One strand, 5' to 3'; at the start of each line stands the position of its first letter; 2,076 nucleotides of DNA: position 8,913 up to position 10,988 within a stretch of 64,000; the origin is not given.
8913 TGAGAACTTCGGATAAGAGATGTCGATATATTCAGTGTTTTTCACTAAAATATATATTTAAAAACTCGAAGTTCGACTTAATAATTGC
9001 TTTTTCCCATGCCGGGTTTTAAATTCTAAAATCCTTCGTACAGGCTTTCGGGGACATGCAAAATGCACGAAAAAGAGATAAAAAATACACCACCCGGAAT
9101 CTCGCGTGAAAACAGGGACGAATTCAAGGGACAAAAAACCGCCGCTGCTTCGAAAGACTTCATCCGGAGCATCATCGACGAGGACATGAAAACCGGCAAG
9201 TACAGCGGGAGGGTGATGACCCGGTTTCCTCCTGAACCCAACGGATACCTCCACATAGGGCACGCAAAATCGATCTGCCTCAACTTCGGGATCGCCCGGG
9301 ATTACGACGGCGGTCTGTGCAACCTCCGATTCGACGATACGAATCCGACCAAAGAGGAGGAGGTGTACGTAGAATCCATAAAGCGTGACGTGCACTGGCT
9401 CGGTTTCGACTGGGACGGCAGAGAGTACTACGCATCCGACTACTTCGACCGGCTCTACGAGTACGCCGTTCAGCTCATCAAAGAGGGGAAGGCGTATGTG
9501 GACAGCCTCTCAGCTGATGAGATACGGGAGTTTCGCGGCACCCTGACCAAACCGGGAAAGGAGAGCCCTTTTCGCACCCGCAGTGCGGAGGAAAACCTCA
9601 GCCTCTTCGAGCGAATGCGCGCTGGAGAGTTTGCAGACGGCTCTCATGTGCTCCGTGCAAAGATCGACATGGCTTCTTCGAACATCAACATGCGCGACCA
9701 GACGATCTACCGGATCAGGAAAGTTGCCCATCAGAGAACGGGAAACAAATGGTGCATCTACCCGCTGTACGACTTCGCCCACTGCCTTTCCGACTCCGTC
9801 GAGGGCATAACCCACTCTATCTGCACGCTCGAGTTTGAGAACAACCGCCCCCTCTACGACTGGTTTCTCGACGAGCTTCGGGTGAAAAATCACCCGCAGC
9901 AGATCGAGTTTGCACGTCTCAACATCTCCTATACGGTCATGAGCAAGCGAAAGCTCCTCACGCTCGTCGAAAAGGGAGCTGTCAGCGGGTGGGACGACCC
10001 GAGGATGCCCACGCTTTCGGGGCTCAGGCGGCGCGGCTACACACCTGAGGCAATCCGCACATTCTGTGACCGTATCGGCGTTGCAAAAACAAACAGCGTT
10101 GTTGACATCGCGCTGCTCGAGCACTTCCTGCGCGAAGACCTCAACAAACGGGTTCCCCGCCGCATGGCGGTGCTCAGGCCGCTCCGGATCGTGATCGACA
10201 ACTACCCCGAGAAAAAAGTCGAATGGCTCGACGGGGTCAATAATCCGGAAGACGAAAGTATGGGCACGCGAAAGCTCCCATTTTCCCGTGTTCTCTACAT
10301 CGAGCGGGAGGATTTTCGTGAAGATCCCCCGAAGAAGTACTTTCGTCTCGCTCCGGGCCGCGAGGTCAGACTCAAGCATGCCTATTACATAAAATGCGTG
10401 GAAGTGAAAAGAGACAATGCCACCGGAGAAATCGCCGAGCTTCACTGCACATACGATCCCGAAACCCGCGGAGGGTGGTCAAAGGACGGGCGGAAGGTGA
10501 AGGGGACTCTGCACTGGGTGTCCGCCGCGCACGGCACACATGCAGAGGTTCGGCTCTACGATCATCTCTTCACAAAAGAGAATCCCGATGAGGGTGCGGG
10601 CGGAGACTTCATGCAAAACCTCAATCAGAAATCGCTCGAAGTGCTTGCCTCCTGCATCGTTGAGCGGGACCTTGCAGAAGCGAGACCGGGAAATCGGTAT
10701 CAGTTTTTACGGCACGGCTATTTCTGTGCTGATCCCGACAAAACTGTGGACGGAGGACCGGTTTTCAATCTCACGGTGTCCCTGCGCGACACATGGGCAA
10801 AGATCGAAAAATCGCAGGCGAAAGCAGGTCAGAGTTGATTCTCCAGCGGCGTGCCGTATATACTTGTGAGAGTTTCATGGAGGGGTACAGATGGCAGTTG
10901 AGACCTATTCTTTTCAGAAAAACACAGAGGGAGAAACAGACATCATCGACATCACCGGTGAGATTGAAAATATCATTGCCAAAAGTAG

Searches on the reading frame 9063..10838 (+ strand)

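Call 87: search_protein_families(library=pfam, proteins=[window:9063-10838:+], max_evalue=0.00001)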
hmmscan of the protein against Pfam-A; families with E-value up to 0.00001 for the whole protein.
window:9063-10838:+ (591 aa): 3 families
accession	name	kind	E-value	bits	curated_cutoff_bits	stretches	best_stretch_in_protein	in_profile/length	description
PF00749.27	tRNA-synt_1c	-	1e-112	376.5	23.4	1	51-361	2-313/314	tRNA synthetases class I (E and Q), catalytic domain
PF03950.23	tRNA-synt_1c_C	-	3.3e-29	101.4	23.9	1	365-465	2-91/91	tRNA synthetases class I (E and Q), anti-codon binding domain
PF20974.2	tRNA-synt_1c_C2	-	3.9e-23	82.3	23.9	1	482-557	1-69/69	tRNA synthetases class I (E and Q), anti-codon binding domain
